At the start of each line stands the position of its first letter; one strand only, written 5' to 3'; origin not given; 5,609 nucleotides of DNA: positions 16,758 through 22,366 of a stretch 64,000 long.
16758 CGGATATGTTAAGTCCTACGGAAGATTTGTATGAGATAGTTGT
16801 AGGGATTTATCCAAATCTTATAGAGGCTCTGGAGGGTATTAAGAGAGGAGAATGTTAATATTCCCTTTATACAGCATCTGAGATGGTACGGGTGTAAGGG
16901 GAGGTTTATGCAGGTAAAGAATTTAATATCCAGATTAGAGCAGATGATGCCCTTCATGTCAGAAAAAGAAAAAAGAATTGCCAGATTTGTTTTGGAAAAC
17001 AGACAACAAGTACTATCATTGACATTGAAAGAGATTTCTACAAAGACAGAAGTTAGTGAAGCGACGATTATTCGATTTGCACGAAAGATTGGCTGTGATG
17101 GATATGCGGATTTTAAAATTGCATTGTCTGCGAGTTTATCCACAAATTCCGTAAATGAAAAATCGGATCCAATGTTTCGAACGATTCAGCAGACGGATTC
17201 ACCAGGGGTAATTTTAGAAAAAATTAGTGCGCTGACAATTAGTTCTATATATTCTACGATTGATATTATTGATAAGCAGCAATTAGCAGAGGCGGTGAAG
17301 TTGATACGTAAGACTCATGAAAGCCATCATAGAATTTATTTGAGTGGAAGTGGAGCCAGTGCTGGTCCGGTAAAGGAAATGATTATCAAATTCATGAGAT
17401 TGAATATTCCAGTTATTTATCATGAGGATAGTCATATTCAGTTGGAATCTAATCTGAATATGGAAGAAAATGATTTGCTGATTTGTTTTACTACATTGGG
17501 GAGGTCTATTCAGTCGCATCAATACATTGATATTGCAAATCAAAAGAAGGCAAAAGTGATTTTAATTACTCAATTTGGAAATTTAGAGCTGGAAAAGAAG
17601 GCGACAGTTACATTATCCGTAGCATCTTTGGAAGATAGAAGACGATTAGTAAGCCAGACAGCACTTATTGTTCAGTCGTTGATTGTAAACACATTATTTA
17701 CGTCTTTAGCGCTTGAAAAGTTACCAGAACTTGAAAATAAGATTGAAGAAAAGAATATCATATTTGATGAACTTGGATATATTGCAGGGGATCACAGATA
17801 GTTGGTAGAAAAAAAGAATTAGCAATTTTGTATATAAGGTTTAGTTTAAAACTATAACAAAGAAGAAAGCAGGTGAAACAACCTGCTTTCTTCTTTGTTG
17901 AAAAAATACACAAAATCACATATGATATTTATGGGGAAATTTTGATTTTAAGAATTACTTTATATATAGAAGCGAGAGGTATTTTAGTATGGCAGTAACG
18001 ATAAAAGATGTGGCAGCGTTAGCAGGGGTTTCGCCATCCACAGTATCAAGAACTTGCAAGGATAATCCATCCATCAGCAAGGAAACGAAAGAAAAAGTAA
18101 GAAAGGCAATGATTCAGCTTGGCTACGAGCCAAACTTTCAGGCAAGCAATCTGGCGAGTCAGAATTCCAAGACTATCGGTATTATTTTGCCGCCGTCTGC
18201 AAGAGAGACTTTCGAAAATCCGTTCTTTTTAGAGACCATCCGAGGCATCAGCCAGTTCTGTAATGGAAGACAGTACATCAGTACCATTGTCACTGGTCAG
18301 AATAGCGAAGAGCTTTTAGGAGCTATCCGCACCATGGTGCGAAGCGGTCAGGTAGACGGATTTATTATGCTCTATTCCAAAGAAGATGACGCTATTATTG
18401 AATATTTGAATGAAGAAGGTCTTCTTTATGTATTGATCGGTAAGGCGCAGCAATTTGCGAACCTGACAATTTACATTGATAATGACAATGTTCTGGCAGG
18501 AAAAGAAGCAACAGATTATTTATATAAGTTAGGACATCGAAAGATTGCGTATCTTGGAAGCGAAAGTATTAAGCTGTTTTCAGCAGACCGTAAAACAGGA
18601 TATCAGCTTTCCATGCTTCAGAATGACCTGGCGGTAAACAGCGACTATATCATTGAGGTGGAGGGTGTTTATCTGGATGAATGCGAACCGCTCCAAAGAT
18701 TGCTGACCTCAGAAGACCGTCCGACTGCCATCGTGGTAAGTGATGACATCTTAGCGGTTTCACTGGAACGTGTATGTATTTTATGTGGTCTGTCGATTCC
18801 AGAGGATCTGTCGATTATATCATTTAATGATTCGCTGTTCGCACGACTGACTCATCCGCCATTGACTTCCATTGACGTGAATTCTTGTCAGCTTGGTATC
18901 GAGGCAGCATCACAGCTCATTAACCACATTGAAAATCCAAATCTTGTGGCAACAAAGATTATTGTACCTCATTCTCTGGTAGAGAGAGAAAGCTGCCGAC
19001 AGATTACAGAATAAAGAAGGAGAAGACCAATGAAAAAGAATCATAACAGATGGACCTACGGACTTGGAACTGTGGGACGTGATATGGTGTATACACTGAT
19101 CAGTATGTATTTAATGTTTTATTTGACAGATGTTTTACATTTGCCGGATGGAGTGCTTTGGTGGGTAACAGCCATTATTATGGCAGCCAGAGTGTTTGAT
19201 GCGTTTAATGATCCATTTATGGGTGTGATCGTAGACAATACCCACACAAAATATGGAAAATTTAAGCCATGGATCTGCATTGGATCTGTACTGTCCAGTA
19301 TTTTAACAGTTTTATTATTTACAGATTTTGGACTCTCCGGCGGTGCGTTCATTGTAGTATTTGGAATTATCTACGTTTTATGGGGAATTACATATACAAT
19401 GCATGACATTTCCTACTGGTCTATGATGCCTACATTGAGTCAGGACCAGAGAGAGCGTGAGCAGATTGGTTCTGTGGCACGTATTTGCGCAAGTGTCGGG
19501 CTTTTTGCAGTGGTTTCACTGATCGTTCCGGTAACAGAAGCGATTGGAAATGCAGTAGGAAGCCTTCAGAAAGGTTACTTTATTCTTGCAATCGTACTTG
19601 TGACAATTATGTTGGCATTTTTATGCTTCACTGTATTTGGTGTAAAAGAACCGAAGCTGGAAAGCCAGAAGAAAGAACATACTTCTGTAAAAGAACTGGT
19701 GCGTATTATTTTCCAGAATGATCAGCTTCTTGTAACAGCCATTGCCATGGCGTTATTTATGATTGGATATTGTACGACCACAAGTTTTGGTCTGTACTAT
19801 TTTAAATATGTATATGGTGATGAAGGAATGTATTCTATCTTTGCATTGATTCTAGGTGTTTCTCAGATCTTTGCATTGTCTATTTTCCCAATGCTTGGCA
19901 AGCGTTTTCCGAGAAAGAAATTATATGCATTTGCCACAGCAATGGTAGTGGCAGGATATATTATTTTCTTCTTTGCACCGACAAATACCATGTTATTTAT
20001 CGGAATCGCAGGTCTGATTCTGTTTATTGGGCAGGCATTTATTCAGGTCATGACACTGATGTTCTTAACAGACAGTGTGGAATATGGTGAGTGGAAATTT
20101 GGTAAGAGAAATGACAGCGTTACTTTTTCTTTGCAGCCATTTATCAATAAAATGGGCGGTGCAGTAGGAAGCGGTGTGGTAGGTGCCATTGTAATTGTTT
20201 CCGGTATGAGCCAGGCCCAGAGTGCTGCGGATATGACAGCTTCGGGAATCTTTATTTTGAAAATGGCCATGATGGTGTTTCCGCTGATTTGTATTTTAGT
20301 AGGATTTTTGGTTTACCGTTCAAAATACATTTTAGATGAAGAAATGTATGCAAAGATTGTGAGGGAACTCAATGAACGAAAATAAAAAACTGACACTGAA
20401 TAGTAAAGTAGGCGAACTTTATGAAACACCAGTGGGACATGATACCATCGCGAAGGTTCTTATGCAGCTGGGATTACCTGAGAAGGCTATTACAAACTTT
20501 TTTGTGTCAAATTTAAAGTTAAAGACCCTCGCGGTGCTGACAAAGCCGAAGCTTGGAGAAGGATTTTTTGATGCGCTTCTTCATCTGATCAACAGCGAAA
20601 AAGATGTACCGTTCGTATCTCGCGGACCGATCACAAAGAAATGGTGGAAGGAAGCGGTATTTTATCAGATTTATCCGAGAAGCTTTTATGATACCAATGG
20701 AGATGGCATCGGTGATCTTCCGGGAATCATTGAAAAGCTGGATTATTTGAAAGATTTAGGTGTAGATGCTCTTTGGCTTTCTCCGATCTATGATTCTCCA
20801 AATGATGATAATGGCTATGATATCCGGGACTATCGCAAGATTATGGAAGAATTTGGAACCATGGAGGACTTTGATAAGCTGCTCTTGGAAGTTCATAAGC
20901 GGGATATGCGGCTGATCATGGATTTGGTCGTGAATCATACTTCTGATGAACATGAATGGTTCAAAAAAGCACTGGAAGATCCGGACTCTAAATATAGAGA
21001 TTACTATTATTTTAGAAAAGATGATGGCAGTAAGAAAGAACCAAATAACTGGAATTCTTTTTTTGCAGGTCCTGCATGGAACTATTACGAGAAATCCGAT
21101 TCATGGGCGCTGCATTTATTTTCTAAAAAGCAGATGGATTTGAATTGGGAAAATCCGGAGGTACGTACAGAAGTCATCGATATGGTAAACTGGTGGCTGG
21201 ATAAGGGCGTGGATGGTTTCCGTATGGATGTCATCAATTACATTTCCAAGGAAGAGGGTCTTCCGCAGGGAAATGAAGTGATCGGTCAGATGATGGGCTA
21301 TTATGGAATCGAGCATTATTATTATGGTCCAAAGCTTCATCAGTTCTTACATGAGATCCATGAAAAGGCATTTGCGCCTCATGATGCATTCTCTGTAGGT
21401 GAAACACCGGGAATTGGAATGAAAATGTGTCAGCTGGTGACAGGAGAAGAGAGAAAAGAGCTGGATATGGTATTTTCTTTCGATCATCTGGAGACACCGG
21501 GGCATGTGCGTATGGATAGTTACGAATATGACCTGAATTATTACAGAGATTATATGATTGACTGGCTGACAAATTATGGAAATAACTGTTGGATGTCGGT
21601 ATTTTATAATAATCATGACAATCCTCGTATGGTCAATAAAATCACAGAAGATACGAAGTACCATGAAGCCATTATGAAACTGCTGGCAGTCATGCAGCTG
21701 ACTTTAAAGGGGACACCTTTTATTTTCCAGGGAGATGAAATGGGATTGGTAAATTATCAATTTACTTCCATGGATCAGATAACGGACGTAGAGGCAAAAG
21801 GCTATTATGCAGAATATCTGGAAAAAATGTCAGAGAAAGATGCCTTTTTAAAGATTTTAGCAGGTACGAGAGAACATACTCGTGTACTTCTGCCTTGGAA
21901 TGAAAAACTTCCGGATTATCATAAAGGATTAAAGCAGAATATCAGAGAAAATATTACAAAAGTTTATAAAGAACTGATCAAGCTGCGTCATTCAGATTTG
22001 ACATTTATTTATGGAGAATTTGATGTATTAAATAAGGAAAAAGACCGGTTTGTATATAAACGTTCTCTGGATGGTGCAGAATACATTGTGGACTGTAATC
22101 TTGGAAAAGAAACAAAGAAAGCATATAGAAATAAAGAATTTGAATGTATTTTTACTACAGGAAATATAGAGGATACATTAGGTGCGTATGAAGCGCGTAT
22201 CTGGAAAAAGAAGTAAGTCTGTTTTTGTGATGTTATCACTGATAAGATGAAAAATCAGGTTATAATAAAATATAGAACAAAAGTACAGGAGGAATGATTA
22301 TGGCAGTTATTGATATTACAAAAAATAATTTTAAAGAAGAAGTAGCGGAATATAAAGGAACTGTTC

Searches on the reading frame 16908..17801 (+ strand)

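Call 10: search_protein_families(library=pfam, proteins=[window:16908-17801:+])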
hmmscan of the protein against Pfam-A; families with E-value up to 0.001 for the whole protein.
window:16908-17801:+ (297 aa): 3 families
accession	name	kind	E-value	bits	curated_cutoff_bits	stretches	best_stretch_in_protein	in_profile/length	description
PF01418.23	HTH_6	-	2.7e-19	69.3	28.3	1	5-79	2-76/77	Helix-turn-helix domain, rpiR family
PF01380.27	SIS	-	1.1e-12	48.3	25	1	140-258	5-129/131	SIS domain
PF13580.11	SIS_2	-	6.3e-06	26.7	27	0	120-162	15-57/138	SIS domain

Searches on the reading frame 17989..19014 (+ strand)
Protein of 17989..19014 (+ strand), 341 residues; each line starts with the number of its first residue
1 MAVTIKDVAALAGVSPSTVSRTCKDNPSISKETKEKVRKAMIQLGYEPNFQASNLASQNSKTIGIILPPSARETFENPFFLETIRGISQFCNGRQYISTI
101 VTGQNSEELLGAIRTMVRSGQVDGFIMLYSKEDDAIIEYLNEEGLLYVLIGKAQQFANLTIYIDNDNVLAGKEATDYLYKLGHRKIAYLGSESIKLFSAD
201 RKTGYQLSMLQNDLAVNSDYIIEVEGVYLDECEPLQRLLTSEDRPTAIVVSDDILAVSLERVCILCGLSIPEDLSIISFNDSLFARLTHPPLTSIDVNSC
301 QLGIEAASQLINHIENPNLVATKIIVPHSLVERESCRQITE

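Call 10: search_protein_families(library=pfam, proteins=[window:17989-19014:+])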
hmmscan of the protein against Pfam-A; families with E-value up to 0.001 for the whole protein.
window:17989-19014:+ (341 aa): 3 families
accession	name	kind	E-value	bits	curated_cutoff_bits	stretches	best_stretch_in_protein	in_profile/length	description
PF13377.12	Peripla_BP_3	-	2.6e-32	112.6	26.5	1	176-336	2-167/167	Periplasmic binding protein-like domain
PF00532.27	Peripla_BP_1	-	1.3e-21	77.8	22.2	1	61-332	2-279/281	Periplasmic binding proteins and sugar binding domain of LacI family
PF00356.27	LacI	-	2.5e-18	66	27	1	4-49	1-46/46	Bacterial regulatory proteins, lacI family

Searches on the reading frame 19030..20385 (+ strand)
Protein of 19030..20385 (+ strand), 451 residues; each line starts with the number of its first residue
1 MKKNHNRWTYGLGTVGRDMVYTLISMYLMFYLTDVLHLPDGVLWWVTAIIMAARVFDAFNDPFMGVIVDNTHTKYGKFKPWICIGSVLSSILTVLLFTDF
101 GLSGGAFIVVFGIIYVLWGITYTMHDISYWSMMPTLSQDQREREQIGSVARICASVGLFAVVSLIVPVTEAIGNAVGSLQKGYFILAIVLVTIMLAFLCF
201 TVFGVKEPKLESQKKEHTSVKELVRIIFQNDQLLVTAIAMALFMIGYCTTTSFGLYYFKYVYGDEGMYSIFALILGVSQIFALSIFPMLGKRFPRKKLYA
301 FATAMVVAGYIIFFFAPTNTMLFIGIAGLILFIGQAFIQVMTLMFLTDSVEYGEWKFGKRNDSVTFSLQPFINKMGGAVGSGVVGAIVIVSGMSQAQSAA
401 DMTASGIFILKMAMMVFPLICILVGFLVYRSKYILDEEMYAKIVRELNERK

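Call 10: search_protein_families(library=pfam, proteins=[window:19030-20385:+])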
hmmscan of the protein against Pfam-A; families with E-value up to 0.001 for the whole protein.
window:19030-20385:+ (451 aa): 2 families
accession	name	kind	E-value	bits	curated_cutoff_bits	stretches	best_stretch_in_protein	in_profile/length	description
PF13347.12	MFS_2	-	1.8e-83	280.9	27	1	10-430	2-421/427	MFS/sugar transport protein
PF07690.21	MFS_1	-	1.2e-12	47.8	33.4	2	170-350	134-323/347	Major Facilitator Superfamily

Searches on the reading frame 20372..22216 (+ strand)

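Call 10: search_protein_families(library=pfam, proteins=[window:20372-22216:+])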
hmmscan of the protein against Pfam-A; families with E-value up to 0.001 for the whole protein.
window:20372-22216:+ (614 aa): 2 families
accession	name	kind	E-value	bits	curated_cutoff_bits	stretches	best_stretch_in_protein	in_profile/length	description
PF00128.31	Alpha-amylase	-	3.2e-125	419.3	22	1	99-543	1-441/446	Alpha amylase, catalytic domain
PF11941.14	DUF3459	-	0.00071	20.4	22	0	532-600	2-74/90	Domain of unknown function (DUF3459)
